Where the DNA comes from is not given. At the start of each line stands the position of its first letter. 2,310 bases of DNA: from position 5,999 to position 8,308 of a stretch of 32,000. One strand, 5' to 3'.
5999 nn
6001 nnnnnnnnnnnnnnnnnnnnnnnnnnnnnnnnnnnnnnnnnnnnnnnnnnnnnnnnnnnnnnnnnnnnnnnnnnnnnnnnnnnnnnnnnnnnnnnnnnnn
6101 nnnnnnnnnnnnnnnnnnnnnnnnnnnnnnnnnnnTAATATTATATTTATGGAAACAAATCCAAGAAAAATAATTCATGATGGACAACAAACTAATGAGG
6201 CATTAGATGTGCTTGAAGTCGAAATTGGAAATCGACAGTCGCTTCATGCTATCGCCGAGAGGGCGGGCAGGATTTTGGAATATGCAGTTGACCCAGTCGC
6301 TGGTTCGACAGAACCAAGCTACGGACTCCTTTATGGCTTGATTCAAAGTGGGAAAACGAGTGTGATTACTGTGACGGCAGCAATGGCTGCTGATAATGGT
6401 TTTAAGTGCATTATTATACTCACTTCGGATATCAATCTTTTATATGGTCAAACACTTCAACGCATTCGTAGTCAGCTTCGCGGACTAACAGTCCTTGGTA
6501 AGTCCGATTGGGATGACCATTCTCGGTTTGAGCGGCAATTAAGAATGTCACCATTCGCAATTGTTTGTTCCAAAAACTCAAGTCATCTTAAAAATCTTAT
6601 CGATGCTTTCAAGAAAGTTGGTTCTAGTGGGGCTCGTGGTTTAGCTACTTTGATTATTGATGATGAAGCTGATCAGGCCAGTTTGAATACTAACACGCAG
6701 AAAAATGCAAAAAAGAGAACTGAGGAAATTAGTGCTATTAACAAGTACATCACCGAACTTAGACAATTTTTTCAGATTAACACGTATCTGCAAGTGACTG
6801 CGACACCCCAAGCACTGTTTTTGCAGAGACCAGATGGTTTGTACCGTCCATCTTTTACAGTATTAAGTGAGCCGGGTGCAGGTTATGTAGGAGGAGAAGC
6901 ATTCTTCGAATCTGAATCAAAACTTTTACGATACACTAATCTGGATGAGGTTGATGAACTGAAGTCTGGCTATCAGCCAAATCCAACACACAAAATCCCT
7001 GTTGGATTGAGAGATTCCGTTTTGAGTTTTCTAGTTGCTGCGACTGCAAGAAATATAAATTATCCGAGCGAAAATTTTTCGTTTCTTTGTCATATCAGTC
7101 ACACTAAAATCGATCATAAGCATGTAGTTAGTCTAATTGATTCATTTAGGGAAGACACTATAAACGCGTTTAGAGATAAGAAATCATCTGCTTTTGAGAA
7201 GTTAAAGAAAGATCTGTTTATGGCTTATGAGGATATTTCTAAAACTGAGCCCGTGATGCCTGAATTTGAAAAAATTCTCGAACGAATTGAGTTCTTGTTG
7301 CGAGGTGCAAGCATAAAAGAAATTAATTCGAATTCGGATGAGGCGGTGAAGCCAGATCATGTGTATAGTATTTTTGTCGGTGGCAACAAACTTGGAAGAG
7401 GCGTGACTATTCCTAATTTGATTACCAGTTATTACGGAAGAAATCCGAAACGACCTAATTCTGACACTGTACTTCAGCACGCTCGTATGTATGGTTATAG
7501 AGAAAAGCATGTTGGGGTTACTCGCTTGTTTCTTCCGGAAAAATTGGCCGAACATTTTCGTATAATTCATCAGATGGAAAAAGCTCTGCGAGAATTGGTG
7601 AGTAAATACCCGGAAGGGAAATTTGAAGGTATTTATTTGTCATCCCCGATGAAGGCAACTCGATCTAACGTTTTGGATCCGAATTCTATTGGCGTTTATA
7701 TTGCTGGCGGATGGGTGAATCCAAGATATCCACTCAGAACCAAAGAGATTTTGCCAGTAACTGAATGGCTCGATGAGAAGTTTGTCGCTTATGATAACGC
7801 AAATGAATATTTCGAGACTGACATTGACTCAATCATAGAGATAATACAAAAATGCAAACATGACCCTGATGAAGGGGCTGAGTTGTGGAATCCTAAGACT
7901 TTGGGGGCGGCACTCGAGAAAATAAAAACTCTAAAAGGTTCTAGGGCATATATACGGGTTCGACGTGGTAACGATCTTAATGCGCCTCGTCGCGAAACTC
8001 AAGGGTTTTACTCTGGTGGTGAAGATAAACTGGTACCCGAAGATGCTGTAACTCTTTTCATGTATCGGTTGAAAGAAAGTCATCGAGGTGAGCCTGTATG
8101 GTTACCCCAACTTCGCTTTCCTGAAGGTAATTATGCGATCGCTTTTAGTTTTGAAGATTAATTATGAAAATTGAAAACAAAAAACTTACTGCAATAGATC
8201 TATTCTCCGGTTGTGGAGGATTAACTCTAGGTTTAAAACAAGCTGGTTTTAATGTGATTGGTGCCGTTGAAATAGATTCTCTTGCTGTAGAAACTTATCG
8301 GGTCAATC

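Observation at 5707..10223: Four-gene operon (143-aa unknown, Z1-domain NTPase, Dcm, HNH nuclease): candidate uncharacterised restriction-type defence module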

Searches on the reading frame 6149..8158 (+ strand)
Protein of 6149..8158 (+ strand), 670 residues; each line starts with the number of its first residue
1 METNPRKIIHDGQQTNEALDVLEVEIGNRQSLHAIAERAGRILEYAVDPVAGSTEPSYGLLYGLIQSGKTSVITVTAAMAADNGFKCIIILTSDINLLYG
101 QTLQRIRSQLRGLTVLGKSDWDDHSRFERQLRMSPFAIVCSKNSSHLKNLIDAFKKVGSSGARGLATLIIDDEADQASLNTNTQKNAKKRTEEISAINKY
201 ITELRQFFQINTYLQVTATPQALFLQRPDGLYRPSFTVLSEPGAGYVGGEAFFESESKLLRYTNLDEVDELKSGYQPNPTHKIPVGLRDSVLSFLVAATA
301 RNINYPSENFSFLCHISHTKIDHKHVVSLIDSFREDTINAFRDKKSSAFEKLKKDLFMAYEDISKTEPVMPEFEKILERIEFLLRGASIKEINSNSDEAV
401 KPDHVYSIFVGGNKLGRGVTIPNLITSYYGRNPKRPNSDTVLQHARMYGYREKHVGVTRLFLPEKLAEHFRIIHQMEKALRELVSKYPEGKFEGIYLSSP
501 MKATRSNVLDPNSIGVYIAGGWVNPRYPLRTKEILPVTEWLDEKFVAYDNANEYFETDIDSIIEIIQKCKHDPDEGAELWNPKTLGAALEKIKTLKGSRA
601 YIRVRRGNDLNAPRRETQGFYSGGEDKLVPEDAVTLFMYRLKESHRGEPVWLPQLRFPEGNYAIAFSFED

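Call 5: search_protein_families(library=pfam, proteins=[window:6149-8158:+], max_evalue=0.01)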
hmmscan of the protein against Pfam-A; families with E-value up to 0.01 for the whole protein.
window:6149-8158:+ (670 aa): 2 families
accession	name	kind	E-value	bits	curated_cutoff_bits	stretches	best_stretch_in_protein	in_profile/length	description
PF10593.14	Z1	-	2.2e-38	132.5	25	1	287-489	2-209/228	Z1 domain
PF20692.3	cpSF2-GREB1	-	0.0029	16.7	26.2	1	87-224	38-158/716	Circularly permuted SF2 helicase found in GREB1 proteins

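Call 6: search_protein_families(library=padloc, proteins=[window:6149-8158:+], max_evalue=0.01)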
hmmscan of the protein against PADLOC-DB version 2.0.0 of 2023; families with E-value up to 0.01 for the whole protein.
window:6149-8158:+ (670 aa): 2 families
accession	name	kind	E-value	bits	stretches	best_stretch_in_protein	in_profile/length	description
PDLC03202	Helicase_II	-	7.4e-99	329.8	1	58-660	43-613/621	Type II helicase domain protein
PDLC02205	MzaC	-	1.7e-23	80.5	3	283-483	434-648/952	-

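Call 7: search_solved_structures(query=window:6149-8158:+, max_evalue=0.01, show_alignments=1)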
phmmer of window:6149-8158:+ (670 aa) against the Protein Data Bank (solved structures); distinct sequences matched with E-value up to 0.01: 0.

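Call 10: search_protein_families(library=ncbifam, proteins=[window:6149-8158:+], max_evalue=0.01)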
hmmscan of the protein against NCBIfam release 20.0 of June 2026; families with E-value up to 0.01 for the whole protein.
window:6149-8158:+ (670 aa): 1 family
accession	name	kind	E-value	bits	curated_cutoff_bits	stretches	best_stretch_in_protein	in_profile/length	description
NF041933.1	MzaC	equivalog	6.8e-31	107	1500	3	275-482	419-642/806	MZA anti-phage system associated Z1 domain-containing protein MzaC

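Call 45: search_solved_structures(query=A5, max_evalue=1, show_alignments=2)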
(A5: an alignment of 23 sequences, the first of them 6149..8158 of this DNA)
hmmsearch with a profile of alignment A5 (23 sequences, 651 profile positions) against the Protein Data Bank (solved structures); distinct sequences matched with E-value up to 1: 3.
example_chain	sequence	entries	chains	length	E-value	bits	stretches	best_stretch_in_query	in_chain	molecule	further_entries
6f1s_A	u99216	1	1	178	0.0011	20.8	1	485-643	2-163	CglIIR protein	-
3g67_A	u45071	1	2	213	0.024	16.3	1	307-385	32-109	Methyl-accepting chemotaxis protein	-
3g6b_A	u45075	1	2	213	0.024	16.3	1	308-385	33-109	Methyl-accepting chemotaxis protein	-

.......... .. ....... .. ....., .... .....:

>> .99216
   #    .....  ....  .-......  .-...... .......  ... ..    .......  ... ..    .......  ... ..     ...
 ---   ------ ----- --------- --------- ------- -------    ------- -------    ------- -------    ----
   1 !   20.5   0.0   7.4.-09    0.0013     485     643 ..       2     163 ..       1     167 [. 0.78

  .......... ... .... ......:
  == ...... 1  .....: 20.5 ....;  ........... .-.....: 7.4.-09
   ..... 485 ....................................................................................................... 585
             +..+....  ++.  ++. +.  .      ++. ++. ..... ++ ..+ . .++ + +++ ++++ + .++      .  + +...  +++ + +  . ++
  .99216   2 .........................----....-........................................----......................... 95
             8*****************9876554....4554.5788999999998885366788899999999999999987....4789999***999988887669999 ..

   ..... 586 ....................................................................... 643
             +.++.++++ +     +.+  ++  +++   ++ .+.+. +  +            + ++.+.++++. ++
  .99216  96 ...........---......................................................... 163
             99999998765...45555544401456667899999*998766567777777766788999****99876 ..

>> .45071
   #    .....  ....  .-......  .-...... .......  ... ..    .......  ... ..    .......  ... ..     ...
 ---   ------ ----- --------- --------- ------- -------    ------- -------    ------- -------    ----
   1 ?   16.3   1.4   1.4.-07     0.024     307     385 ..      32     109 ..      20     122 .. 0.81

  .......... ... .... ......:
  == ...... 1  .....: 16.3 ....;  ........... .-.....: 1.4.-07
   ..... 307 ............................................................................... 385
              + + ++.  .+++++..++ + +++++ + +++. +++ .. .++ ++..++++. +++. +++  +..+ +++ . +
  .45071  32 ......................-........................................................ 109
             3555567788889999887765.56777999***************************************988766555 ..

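Call 82: search_dna_similar(query=window:6149-8158:+, collection=plasmids, mode=protein, max_evalue=1e-10, max_rows=15)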
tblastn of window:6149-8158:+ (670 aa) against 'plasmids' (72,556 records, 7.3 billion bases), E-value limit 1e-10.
Records with a match: 44; places in all: 47; records where one place covers at least 80% of the query: 18.
Best place of each record, by identity: <60% 44.
By first word of the organism name: Rhizobium 6; Lactiplantibacillus 4; Agrobacterium 3; Neisseria 2; Pediococcus 2; Levilactobacillus 2; Azospirillum 2; Ensifer 2; Calothrix 1; Nostoc 1; and 19 more.
By predicted mobility (MOB-suite, as given by PLSDB): non-mobilizable 23; conjugative 15; mobilizable 6.
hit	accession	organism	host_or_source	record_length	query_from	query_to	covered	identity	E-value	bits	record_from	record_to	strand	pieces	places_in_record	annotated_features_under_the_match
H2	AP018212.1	Calothrix brevissima NIES-22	-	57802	8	670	99%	33.4%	2e-95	330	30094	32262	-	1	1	hypothetical protein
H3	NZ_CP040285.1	Nostoc sp. C057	Phaeoceros,pure culture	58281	59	670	91%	33.2%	1e-86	304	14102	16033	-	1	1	Z1 domain-containing protein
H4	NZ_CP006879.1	Rhizobium gallicum bv. gallicum R602sp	Phaseolus vulgaris,whole ...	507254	48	669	93%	29.8%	1e-62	234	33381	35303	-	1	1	Z1 domain-containing protein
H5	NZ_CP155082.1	Mucilaginibacter sp. PAMB04274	Malus domestica,cell culture,leaf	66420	59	658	90%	30.4%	5e-63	235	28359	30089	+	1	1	Z1 domain-containing protein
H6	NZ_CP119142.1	Neisseria gonorrhoeae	Homo sapiens,whole organism,synovial ...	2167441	54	658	90%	30.0%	3e-63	235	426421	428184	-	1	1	none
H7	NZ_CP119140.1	Neisseria gonorrhoeae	Homo sapiens,whole organism,blood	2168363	54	658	90%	30.0%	3e-63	235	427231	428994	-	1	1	none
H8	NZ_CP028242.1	Lactiplantibacillus plantarum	cell culture,young radish kimchi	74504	54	658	90%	28.3%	1e-48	191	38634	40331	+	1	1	Z1 domain-containing protein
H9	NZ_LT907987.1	Latilactobacillus sakei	-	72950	54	658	90%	28.2%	4e-49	193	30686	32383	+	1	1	Z1 domain-containing protein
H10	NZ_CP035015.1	Lactiplantibacillus plantarum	Tibet kefir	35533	54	658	90%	28.2%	9e-48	189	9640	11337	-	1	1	Z1 domain-containing protein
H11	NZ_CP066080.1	Pediococcus pentosaceus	-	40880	54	658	90%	28.2%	9e-47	186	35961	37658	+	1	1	Z1 domain-containing protein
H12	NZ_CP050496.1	Lentilactobacillus parabuchneri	Single cell,Makgeolli (Korean ...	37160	54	658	90%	28.2%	3e-47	187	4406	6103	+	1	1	Z1 domain-containing protein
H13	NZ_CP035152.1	Pediococcus acidilactici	cell culture,food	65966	54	658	90%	28.0%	1e-47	188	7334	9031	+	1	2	Z1 domain-containing protein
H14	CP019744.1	Levilactobacillus brevis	cell culture,wheat beer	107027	54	658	90%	28.0%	1e-46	186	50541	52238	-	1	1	helicase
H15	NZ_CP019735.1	Levilactobacillus brevis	cell culture,wheat beer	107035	54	658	90%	28.0%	1e-46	186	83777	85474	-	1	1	Z1 domain-containing protein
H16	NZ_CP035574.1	Lactiplantibacillus plantarum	cell culture,food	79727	54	658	90%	28.0%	6e-28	202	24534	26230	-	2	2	Z1 domain-containing protein | hypothetical protein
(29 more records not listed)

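Call 83: get_annotated_region(hit=H6, flank=4000)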
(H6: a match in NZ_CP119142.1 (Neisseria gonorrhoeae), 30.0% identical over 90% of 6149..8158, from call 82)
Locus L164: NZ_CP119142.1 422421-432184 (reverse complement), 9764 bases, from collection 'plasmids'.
description: Neisseria gonorrhoeae strain 2022NG-0032 plasmid p2022NG-0032_1, complete sequence
organism: Neisseria gonorrhoeae (NCBI taxid 485)
taxonomy: Bacteria; Pseudomonadota; Betaproteobacteria; Neisseriales; Neisseriaceae; Neisseria; Neisseria gonorrhoeae
host: -; source: Homo sapiens,whole organism,synovial fluid; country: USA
typing (MOB-suite, as given by PLSDB): non-mobilizable
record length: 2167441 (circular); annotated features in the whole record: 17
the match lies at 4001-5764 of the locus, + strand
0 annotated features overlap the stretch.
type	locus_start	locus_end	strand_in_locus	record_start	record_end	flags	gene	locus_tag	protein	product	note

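Call 84: get_annotated_region(hit=H2, flank=4000)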
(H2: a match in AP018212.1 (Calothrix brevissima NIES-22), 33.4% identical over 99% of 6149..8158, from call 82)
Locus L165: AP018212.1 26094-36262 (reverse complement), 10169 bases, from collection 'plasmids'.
description: Calothrix brevissima NIES-22 plasmid plasmid5 DNA, complete genome
organism: Calothrix brevissima NIES-22 (NCBI taxid 1973478)
taxonomy: Bacteria; Cyanobacteriota; Cyanophyceae; Nostocales; Calotrichaceae; Calothrix; Calothrix brevissima; Calothrix brevissima NIES-22
host: -; source: -; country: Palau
typing (MOB-suite, as given by PLSDB): mobilizable; replicon rep_cluster_1622; relaxase MOBP
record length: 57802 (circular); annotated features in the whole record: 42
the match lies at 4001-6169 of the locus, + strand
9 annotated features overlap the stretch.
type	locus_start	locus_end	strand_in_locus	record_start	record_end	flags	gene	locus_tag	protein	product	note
CDS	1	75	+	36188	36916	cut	-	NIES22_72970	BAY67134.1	hypothetical protein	-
CDS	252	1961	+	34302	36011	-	-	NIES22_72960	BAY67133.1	type III restriction enzyme res subunit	-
CDS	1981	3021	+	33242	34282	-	-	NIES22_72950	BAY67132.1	hypothetical protein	-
CDS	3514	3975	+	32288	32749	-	-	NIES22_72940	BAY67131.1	hypothetical protein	-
CDS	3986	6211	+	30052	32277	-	-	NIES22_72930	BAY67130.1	hypothetical protein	-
CDS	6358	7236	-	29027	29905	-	-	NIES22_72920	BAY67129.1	hypothetical protein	-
CDS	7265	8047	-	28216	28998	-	-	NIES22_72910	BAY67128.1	hypothetical protein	-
CDS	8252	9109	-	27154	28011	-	-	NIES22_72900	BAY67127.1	integrase family protein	-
CDS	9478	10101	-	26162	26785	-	-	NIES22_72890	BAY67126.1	hypothetical protein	-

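Call 85: get_annotated_region(hit=H8, flank=4000)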
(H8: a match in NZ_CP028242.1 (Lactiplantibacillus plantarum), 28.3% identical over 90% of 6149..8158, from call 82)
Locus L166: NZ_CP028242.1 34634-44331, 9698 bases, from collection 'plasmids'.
description: Lactiplantibacillus plantarum strain SRCM101518 plasmid unnamed1, complete sequence
organism: Lactiplantibacillus plantarum (NCBI taxid 1590)
taxonomy: Bacteria; Bacillota; Bacilli; Lactobacillales; Lactobacillaceae; Lactiplantibacillus; Lactiplantibacillus plantarum
host: -; source: cell culture,young radish kimchi; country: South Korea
typing (MOB-suite, as given by PLSDB): conjugative; replicon rep_cluster_731; relaxase MOBQ; mating-pair formation MPF_T
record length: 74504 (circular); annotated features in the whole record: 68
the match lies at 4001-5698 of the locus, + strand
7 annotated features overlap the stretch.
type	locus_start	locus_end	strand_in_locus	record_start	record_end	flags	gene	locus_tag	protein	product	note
CDS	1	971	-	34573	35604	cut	-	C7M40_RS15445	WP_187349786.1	IS30 family transposase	-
CDS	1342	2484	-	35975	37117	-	dcm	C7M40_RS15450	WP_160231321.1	DNA (cytosine-5-)-methyltransferase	GO:0006304 - DNA modification [Evidence IEA]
CDS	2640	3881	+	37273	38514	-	-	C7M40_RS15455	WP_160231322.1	restriction endonuclease PLD domain-containing protein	-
CDS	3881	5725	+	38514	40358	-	-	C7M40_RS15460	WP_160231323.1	Z1 domain-containing protein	-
CDS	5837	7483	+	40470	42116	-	-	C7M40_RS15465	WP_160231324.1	AAA family ATPase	-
CDS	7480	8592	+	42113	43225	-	-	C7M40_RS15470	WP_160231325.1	UvrD-helicase domain-containing protein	-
CDS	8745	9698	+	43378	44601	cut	-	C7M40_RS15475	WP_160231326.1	hypothetical protein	-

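Call 86: search_protein_families(library=pfam, proteins=[L165:1981-3018:+, L165:3514-3972:+, L165:3986-6208:+, L165:6358-7236:-, L165:7265-8047:-], max_evalue=0.01)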
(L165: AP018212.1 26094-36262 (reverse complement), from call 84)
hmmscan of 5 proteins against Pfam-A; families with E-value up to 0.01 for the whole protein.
L165:1981-3018:+ (346 aa): 0 families

L165:3514-3972:+ (153 aa): 0 families

L165:3986-6208:+ (741 aa): 1 family
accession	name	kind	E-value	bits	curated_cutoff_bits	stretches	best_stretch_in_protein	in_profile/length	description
PF10593.14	Z1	-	1.9e-48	165.5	25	1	317-540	2-225/228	Z1 domain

L165:6358-7236:- (292 aa): 1 family
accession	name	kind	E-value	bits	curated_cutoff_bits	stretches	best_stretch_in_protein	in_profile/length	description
PF11236.13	DUF3037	-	6.6e-12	46.1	22.6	1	5-119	1-117/118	Protein of unknown function (DUF3037)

L165:7265-8047:- (260 aa): 1 family
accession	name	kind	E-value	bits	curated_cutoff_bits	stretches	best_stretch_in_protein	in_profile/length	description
PF20613.4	HipA_2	-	8.2e-11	42.1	27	1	35-251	5-222/240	HipA-like kinase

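Call 89: search_protein_families(library=pfam, proteins=[L164:1749-2870:+, L164:2870-3904:+, L164:3908-5794:+], max_evalue=0.001)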
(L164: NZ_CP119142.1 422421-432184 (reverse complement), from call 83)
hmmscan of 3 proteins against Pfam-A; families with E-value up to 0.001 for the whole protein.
L164:1749-2870:+ (374 aa): 1 family
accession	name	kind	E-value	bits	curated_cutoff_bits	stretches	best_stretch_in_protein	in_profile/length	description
PF00145.23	DNA_methylase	-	6.5e-81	272.7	22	1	17-337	2-322/324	C-5 cytosine-specific DNA methylase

L164:2870-3904:+ (345 aa): 2 families
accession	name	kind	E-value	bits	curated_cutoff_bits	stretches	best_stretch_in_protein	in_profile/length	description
PF09565.16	RE_NgoFVII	-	3.1e-46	157.1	23.8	1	17-169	2-161/162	NgoFVII restriction endonuclease N-terminal PLD domain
PF20731.2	RE_NgoFVII_C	-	6.3e-46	156.1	23.8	1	198-331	2-130/131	NgoFVII C-terminal B3-like DNA-binding domain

L164:3908-5794:+ (629 aa): 1 family
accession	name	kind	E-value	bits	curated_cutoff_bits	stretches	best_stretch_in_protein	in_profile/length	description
PF10593.14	Z1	-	1.1e-25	91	25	1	257-446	3-202/228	Z1 domain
